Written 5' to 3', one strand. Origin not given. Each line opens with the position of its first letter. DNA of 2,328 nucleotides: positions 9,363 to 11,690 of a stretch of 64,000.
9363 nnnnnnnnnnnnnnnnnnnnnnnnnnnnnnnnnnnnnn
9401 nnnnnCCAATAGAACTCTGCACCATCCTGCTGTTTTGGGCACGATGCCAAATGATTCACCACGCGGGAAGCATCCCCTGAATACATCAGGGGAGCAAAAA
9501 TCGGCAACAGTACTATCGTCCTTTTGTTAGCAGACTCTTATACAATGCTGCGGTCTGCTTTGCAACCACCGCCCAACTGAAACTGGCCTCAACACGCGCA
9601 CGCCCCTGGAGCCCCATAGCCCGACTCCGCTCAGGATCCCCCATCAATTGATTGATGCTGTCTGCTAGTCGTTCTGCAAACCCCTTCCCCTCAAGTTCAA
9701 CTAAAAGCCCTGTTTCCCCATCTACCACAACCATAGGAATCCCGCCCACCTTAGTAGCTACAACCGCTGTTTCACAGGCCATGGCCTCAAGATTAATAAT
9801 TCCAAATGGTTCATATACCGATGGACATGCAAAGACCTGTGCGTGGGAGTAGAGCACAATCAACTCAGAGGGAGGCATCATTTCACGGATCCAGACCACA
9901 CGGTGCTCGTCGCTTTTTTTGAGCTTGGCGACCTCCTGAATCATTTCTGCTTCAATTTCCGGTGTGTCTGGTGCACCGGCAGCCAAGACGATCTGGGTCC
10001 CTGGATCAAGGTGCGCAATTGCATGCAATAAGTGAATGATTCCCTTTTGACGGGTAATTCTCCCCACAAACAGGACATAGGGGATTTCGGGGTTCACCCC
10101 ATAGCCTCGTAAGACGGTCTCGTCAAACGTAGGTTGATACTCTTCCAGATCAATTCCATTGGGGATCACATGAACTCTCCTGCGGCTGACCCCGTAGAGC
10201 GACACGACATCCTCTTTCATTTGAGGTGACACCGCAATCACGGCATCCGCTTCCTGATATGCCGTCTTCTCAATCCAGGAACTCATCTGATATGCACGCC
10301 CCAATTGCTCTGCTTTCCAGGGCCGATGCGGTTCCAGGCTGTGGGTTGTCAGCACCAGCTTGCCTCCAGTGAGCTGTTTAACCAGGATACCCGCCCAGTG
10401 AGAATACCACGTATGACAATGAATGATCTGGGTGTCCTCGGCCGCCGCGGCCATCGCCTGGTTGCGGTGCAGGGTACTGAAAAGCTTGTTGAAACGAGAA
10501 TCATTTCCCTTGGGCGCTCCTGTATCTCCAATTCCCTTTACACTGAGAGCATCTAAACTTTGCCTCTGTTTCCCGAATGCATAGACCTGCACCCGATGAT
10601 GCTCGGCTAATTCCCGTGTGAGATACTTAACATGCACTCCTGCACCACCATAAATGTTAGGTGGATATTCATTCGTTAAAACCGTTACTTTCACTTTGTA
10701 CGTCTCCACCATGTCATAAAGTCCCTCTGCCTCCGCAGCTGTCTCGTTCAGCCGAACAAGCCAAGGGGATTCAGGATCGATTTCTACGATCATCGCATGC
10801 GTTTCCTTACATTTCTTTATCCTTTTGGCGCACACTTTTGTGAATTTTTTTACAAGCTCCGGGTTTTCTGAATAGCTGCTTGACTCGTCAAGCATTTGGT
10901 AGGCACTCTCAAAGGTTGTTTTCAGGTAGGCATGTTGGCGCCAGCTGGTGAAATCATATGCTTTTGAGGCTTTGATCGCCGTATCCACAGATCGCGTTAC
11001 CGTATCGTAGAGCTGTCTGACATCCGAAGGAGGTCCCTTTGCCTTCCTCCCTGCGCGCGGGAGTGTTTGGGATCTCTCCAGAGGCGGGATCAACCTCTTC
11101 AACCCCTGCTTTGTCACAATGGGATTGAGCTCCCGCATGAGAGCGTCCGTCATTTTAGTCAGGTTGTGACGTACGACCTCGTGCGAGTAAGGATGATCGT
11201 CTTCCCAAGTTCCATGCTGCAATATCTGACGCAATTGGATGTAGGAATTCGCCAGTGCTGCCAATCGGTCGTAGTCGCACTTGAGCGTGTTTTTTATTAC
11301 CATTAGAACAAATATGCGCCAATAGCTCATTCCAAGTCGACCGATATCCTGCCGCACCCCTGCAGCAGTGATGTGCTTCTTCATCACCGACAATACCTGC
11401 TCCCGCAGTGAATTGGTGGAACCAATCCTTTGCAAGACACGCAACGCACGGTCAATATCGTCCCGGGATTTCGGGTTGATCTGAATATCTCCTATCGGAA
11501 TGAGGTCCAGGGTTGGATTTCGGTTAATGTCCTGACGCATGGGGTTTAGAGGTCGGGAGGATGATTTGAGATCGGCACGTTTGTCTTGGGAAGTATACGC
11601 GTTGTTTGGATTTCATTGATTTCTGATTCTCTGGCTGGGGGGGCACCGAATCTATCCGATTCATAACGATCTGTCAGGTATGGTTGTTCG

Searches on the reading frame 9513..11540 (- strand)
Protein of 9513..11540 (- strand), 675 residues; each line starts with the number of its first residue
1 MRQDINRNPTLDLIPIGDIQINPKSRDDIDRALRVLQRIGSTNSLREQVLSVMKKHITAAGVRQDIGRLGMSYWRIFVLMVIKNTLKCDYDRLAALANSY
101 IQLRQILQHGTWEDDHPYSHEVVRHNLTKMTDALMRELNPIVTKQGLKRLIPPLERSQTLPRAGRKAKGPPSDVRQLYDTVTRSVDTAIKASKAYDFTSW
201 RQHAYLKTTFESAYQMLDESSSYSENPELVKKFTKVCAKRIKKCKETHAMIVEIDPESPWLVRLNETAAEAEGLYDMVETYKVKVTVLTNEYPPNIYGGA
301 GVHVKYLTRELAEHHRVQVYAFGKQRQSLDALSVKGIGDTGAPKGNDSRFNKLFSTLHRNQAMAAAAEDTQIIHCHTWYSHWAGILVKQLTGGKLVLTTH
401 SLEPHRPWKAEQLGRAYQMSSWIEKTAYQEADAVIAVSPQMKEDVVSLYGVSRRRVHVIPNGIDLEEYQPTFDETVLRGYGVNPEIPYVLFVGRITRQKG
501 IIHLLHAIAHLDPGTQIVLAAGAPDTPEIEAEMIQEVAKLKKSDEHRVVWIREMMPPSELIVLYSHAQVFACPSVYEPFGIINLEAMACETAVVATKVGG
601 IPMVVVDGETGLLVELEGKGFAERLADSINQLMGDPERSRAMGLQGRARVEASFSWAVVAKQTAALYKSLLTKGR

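Call 10: search_protein_families(library=pfam, proteins=[window:9513-11540:-], max_evalue=0.001)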
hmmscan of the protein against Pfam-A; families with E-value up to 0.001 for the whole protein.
window:9513-11540:- (675 aa): 7 families
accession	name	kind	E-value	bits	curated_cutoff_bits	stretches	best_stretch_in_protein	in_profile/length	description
PF13439.12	Glyco_transf_4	-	1e-34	120.4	28.5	1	297-467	1-170/170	Glycosyltransferase Family 4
PF00534.26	Glycos_transf_1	-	1.7e-30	106.2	26.4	1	482-648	11-171/172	Glycosyl transferases group 1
PF13692.12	Glyco_trans_1_4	-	5.5e-26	92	27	1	487-634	2-141/142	Glycosyl transferases group 1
PF13579.12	Glyco_trans_4_4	-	1.7e-24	87.4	29.7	1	298-462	1-158/158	Glycosyl transferase 4-like domain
PF20706.3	GT4-conflict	-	2e-15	57.1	26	1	371-661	83-383/385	Family 4 Glycosyltransferase in conflict systems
PF08323.17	Glyco_transf_5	-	2.2e-11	44.3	22.7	1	360-449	115-228/239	Starch synthase catalytic domain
PF13524.12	Glyco_trans_1_2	-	1.7e-07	31.7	25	1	553-663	33-142/144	Glycosyl transferase-like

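Call 69: search_protein_families(library=padloc, proteins=[window:9513-11540:-], max_evalue=0.00001)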
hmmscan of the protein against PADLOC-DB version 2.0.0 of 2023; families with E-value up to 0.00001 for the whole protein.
window:9513-11540:- (675 aa): 0 families

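Call 70: find_homologous_proteins(query=window:9513-11540:-, max_evalue=1e-50)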
Query window:9513-11540:- (675 aa): 7998 proteins with E <= 1e-50 among 8000 candidates; the best 120 are listed.
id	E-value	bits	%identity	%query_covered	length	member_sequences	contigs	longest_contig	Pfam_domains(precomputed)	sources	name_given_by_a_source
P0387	0.0e+0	1433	94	100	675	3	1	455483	PF00534.27,PF13579.13,PF08323.18,PF13524.13,PF13439.13,PF20706.4,PF13692.13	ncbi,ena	-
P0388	0.0e+0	1386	90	100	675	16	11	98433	PF00534.27,PF13579.13,PF08323.18,PF13524.13,PF13439.13,PF20706.4,PF13692.13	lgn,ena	-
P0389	0.0e+0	1340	87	100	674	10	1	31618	PF00534.27,PF13579.13,PF08323.18,PF13524.13,PF13439.13,PF20706.4,PF13692.13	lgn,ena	-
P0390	0.0e+0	1216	79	100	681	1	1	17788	PF00534.27,PF13579.13,PF08323.18,PF13524.13,PF13439.13,PF20706.4,PF13692.13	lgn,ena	-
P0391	0.0e+0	1203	78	100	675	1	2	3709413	PF00534.27,PF13579.13,PF08323.18,PF13524.13,PF13439.13,PF20706.4,PF13692.13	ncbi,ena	-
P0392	0.0e+0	1141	75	100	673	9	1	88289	PF00534.27,PF13579.13,PF08323.18,PF13524.13,PF13439.13,PF20706.4,PF13692.13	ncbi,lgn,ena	-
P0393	0.0e+0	1138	74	100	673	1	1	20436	PF00534.27,PF13579.13,PF08323.18,PF13524.13,PF13439.13,PF20706.4,PF13692.13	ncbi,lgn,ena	-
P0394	0.0e+0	1124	74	100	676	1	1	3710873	PF00534.27,PF13579.13,PF08323.18,PF13524.13,PF13439.13,PF20706.4,PF13692.13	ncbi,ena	-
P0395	0.0e+0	1021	67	100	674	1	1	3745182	PF00534.27,PF13579.13,PF08323.18,PF13524.13,PF13439.13,PF20706.4,PF13692.13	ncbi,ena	-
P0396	0.0e+0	1020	67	100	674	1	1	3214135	PF00534.27,PF13579.13,PF08323.18,PF13439.13,PF20706.4,PF13692.13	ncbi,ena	-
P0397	2.2e-272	924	62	99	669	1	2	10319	PF00534.27,PF13579.13,PF08323.18,PF13524.13,PF13439.13,PF20706.4,PF13692.13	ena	-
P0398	2.3e-219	749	85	57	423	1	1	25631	PF13579.13,PF13439.13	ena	-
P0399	5.6e-205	701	79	58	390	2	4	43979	PF00534.27,PF13579.13,PF08323.18,PF13524.13,PF13439.13,PF20706.4,PF13692.13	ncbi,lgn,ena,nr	ncbi:MAG: glycogen synthase [Bacteroidetes bacterium]|nr:glycogen synthase [Bacteroidota bacterium] 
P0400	7.2e-205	701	79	58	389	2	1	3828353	PF00534.27,PF13579.13,PF08323.18,PF13524.13,PF13439.13,PF20706.4,PF13692.13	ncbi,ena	-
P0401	1.1e-204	700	76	60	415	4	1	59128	PF00534.27,PF13579.13,PF08323.18,PF13524.13,PF13439.13,PF20706.4,PF13692.13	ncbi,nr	ncbi:MAG: glycogen synthase [Bacteroidetes bacterium]|nr:glycogen synthase [Bacteroidota bacterium]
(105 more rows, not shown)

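Call 71: find_encoding_contigs(protein=P0388, flank=10000, max_places=2)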
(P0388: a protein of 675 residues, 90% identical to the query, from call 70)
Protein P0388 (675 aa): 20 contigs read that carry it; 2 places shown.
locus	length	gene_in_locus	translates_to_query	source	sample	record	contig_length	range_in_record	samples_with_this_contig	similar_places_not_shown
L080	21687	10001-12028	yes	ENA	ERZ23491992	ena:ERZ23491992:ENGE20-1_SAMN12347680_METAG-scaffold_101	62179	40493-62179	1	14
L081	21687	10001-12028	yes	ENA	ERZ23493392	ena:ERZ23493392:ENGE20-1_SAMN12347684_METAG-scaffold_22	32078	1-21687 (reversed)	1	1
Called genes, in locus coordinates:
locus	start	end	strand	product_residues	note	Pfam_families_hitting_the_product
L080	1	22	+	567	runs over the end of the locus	PF03023:MurJ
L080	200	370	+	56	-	-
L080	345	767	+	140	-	-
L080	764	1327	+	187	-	PF02622:DUF179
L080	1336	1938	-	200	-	PF01227:GTP_cyclohydroI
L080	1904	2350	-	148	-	PF01242:PTPS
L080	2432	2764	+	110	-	PF11969:DcpS_C, PF01230:HIT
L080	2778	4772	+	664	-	-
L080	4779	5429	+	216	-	PF01121:CoaE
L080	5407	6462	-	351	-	PF00512:HisKA, PF02518:HATPase_c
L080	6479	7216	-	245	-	PF23198:PDE8A_N (weak), PF00072:Response_reg, PF00486:Trans_reg_C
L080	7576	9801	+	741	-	PF00324:AA_permease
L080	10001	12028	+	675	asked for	PF20706:GT4-conflict, PF13439:Glyco_transf_4, PF13579:Glyco_trans_4_4, PF08323:Glyco_transf_5, PF00534:Glycos_transf_1, PF13692:Glyco_trans_1_4, PF13524:Glyco_trans_1_2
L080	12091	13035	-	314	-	PF06283:ThuA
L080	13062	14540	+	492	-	PF00884:Sulfatase, PF16347:SGSH_C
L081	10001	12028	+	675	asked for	PF20706:GT4-conflict, PF13439:Glyco_transf_4, PF13579:Glyco_trans_4_4, PF08323:Glyco_transf_5, PF00534:Glycos_transf_1, PF13692:Glyco_trans_1_4, PF13524:Glyco_trans_1_2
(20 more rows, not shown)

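Call 72: find_encoding_contigs(protein=P0391, flank=10000, max_places=1)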
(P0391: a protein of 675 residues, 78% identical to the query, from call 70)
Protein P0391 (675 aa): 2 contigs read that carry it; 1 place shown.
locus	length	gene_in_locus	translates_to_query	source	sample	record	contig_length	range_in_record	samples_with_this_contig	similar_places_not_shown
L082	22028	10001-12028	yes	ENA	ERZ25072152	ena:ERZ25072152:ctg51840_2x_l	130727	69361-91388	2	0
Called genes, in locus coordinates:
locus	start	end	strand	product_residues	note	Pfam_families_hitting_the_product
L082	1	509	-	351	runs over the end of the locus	PF00512:HisKA, PF02518:HATPase_c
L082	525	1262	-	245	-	PF23198:PDE8A_N (weak), PF00072:Response_reg, PF00486:Trans_reg_C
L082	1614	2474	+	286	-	PF00324:AA_permease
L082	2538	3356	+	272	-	-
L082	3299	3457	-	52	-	-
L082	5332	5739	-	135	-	PF09520:HinfI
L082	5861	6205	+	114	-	-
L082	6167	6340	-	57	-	-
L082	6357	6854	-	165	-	-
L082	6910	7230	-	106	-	PF01555:N6_N4_Mtase, PF02086:MethyltransfD12 (weak)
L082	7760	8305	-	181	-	-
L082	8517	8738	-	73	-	-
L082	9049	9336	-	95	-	PF12762:DDE_Tnp_IS1595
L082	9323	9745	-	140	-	PF12760:Zn_ribbon_IS1595 (weak)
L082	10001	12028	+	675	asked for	PF20706:GT4-conflict, PF13439:Glyco_transf_4, PF13579:Glyco_trans_4_4, PF08323:Glyco_transf_5 (weak), PF00534:Glycos_transf_1, PF13692:Glyco_trans_1_4, PF13524:Glyco_trans_1_2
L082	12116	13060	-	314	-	PF06283:ThuA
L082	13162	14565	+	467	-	PF00884:Sulfatase, PF16347:SGSH_C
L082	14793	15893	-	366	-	-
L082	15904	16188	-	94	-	-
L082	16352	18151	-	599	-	PF01609:DDE_Tnp_1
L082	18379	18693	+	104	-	PF14690:Zn_ribbon_ISL3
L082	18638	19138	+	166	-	PF13542:HTH_Tnp_ISL3 (weak), PF01610:DDE_Tnp_ISL3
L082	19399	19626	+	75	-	PF01610:DDE_Tnp_ISL3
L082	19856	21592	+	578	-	-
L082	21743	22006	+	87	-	-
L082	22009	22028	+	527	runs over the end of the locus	PF17425:Arylsulfotran_N (weak), PF05935:Arylsulfotrans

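Call 73: find_encoding_contigs(protein=P0395, flank=10000, max_places=1)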
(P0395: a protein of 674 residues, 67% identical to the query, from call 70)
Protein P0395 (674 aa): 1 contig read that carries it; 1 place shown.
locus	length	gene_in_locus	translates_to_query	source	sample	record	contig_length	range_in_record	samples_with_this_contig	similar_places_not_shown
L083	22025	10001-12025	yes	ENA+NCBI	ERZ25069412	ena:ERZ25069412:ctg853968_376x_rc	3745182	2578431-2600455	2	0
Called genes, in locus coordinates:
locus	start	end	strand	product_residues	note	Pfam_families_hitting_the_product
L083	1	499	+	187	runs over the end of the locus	PF02622:DUF179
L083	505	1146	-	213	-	PF01227:GTP_cyclohydroI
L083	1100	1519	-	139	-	PF01242:PTPS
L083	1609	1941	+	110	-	PF11969:DcpS_C, PF01230:HIT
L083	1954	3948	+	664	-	-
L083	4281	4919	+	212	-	PF01121:CoaE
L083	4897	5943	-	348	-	PF00512:HisKA, PF02518:HATPase_c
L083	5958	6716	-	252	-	PF23198:PDE8A_N (weak), PF00072:Response_reg, PF00486:Trans_reg_C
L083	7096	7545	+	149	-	-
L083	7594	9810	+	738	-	PF00324:AA_permease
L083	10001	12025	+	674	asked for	PF13439:Glyco_transf_4, PF13579:Glyco_trans_4_4, PF20706:GT4-conflict, PF08323:Glyco_transf_5, PF00534:Glycos_transf_1, PF13692:Glyco_trans_1_4, PF13524:Glyco_trans_1_2 (weak)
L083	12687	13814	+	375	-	PF13191:AAA_16, PF01637:ATPase_2 (weak), PF13401:AAA_22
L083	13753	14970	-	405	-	PF14690:Zn_ribbon_ISL3 (weak), PF13542:HTH_Tnp_ISL3, PF01610:DDE_Tnp_ISL3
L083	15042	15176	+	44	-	-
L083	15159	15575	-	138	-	-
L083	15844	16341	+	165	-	PF13274:SocA_Panacea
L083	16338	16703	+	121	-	-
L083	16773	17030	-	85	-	-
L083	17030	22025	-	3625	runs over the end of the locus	PF12799:LRR_4 (faint), PF13855:LRR_8, PF25971:CzcB_N (faint), PF12869:tRNA_anti-like (faint), PF11906:DUF3426 (faint)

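Call 74: find_encoding_contigs(protein=P0390, flank=10000, max_places=1)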
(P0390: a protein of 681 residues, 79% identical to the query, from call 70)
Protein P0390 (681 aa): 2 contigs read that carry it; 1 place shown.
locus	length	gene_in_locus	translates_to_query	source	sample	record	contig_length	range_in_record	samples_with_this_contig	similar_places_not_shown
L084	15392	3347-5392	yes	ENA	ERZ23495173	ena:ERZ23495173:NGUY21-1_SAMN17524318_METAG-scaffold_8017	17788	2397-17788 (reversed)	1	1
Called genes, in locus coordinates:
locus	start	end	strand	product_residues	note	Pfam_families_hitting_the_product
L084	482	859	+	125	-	-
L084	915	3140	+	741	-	PF00324:AA_permease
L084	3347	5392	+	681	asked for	PF08323:Glyco_transf_5, PF13439:Glyco_transf_4, PF13579:Glyco_trans_4_4, PF20706:GT4-conflict, PF00534:Glycos_transf_1, PF13692:Glyco_trans_1_4, PF13524:Glyco_trans_1_2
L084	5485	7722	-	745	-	PF00270:DEAD, PF00271:Helicase_C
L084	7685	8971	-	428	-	PF10923:BrxC_BrxD, PF13401:AAA_22 (faint)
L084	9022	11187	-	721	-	PF13208:TerB_N, PF05099:TerB (faint), PF15615:TerB_C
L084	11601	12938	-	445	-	PF06123:CreD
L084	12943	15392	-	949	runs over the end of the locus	PF02347:GDC-P, PF00266:Aminotran_5 (faint), PF02347:GDC-P, PF01212:Beta_elim_lyase, PF21478:GcvP2_C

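Call 75: find_encoding_contigs(protein=P0392, flank=10000, max_places=1)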
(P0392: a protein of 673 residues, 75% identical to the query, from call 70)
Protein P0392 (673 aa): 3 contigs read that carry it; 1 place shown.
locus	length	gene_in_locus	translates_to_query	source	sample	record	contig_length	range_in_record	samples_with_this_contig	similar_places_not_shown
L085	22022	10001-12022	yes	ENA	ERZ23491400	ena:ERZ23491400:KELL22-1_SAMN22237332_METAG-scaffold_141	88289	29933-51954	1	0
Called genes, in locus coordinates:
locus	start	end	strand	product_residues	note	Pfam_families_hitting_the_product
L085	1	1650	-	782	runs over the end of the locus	PF13620:CarboxypepD_reg (weak), PF13715:CarbopepD_reg_2, PF07715:Plug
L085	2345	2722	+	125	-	-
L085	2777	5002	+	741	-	PF00324:AA_permease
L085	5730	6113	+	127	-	-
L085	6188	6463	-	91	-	-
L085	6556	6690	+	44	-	-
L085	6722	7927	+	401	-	-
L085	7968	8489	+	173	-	-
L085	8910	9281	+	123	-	PF13191:AAA_16 (weak)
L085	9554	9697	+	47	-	-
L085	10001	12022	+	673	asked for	PF13439:Glyco_transf_4, PF20706:GT4-conflict, PF13579:Glyco_trans_4_4, PF08323:Glyco_transf_5, PF00534:Glycos_transf_1, PF13692:Glyco_trans_1_4, PF13524:Glyco_trans_1_2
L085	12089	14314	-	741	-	PF00270:DEAD, PF00271:Helicase_C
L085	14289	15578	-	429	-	PF10923:BrxC_BrxD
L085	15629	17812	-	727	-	PF13208:TerB_N, PF15615:TerB_C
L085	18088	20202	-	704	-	PF13208:TerB_N, PF05099:TerB (weak), PF15615:TerB_C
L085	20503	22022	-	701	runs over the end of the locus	PF13208:TerB_N, PF15615:TerB_C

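Call 76: find_encoding_contigs(protein=P0389, flank=10000, max_places=1)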
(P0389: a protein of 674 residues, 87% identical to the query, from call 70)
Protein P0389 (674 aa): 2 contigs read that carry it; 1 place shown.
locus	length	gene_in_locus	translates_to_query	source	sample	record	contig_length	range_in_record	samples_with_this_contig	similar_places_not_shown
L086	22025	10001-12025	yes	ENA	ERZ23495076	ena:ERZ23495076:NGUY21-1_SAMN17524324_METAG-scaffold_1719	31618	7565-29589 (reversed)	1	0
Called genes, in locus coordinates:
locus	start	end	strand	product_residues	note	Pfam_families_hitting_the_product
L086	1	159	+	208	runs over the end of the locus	PF01936:NYN (weak)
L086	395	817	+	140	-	-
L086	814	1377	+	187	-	PF02622:DUF179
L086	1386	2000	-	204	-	PF01227:GTP_cyclohydroI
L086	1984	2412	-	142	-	PF01242:PTPS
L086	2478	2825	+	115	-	PF11969:DcpS_C, PF01230:HIT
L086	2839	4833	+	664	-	-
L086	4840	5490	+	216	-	PF01121:CoaE, PF13189:Cytidylate_kin2 (faint), PF13238:AAA_18 (faint)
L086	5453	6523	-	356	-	PF00512:HisKA, PF02518:HATPase_c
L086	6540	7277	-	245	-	PF23198:PDE8A_N (weak), PF00072:Response_reg, PF00486:Trans_reg_C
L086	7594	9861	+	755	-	PF00324:AA_permease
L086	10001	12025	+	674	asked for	PF20706:GT4-conflict, PF13439:Glyco_transf_4, PF13579:Glyco_trans_4_4, PF08323:Glyco_transf_5, PF00534:Glycos_transf_1, PF13692:Glyco_trans_1_4, PF13524:Glyco_trans_1_2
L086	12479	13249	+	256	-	PF03747:ADP_ribosyl_GH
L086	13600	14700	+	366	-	PF17170:DUF5128 (faint)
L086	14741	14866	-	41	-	-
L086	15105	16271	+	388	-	PF13173:AAA_14, PF13635:DUF4143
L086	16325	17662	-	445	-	PF06123:CreD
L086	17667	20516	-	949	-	PF02347:GDC-P, PF00266:Aminotran_5 (faint), PF02347:GDC-P, PF01212:Beta_elim_lyase (faint), PF21478:GcvP2_C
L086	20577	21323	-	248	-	PF14622:Ribonucleas_3_3, PF00636:Ribonuclease_3, PF00035:dsrm, PF14709:DND1_DSRM (weak)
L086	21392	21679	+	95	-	-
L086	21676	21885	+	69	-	-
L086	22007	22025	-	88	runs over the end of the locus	-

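Call 88: search_protein_families(library=padloc, proteins=[L086:12479-13246:+, L086:13600-14697:+, L086:15105-16268:+, L083:12687-13811:+, L083:15844-16338:+, L083:16338-16700:+, L085:6722-7924:+, L085:7968-8486:+, L082:5332-5739:-, L082:6910-7230:-], max_evalue=0.001)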
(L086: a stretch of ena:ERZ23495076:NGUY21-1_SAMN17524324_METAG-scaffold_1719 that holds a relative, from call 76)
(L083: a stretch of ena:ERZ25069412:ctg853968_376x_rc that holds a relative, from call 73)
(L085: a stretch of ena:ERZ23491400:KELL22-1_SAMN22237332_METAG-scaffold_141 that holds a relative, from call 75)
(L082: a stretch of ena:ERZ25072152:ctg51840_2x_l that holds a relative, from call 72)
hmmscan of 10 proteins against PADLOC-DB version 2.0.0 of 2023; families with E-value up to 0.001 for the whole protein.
L086:12479-13246:+ (256 aa): 0 families

L086:13600-14697:+ (366 aa): 0 families

L086:15105-16268:+ (388 aa): 7 families
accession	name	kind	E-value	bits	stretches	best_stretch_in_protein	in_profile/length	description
PDLC04790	PDC-S01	-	1.6e-100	334.8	1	1-372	11-403/422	-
PDLC04789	PDC-S01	-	1e-64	216.9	1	1-342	1-348/375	-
PDLC04787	PDC-S01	-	2.3e-33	113.7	1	1-351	10-377/412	-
PDLC04791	PDC-S01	-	1.2e-26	91.3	1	4-347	8-364/395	-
PDLC04786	PDC-S01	-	4.2e-16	56.7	2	250-347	304-399/439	-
PDLC04788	PDC-S01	-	9.6e-14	49.1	2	243-340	288-388/448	-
PDLC04792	PDC-S01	-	8.6e-11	39.1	1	1-45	1-46/452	-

L083:12687-13811:+ (375 aa): 4 families
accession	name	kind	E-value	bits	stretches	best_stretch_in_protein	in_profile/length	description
PDLC04140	mad8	-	2e-05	22.3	1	41-98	21-76/314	mads_8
PDLC02350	AbiO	-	3.7e-05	20.7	1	47-152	192-298/468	AbiO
PDLC02372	Nhi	-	7.1e-05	19.6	1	47-153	199-302/470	-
PDLC04700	PDC-M54A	-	0.00044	15.3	1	44-86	314-356/1657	-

L083:15844-16338:+ (165 aa): 0 families

L083:16338-16700:+ (121 aa): 0 families

L085:6722-7924:+ (401 aa): 0 families

L085:7968-8486:+ (173 aa): 0 families

L082:5332-5739:- (135 aa): 2 families
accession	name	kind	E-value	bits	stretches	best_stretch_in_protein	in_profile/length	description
PDLC03421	REase_II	-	3.5e-19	67.5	1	2-124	142-264/264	Type II restriction enzyme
PDLC03482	REase_II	-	8.4e-12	43.3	1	2-117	153-268/274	Type II restriction enzyme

L082:6910-7230:- (106 aa): 40 families (the best 25 are shown)
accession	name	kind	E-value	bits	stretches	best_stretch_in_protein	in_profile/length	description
PDLC03249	MTase_II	-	4.7e-22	76.5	1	14-92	116-203/541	Type II methyltransferase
PDLC03325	MTase_II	-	8.3e-14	49.1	1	13-102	77-166/426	Type II methyltransferase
PDLC03224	MTase_II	-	3.8e-12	43.9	1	13-85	82-154/481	Type II methyltransferase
PDLC03322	MTase_II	-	8.8e-11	39.3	1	10-87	44-124/446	Type II methyltransferase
PDLC03353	MTase_II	-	1.1e-09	36.2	1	14-59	195-240/260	Type II methyltransferase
PDLC03239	MTase_II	-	1.1e-08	32.3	1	29-92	94-157/442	Type II methyltransferase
PDLC03371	MTase_II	-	2.3e-08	31.9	1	15-58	198-241/260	Type II methyltransferase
PDLC03351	MTase_II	-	2.5e-08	31.5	1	11-59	130-178/348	Type II methyltransferase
PDLC03387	MTase_II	-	3.3e-08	31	1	10-60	216-266/289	Type II methyltransferase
PDLC03360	MTase_II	-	4.3e-08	30.6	1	29-97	66-134/441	Type II methyltransferase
PDLC03380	MTase_II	-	4.9e-08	30.6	1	13-83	42-112/393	Type II methyltransferase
PDLC03354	MTase_II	-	8.7e-07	26.3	1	15-63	328-376/425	Type II methyltransferase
PDLC03362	MTase_II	-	1.1e-06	25.7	1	10-87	51-128/438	Type II methyltransferase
PDLC03369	MTase_II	-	1.2e-06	25.6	1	29-75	142-187/532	Type II methyltransferase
PDLC03350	MTase_II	-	1.7e-06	25.7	1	16-59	242-285/312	Type II methyltransferase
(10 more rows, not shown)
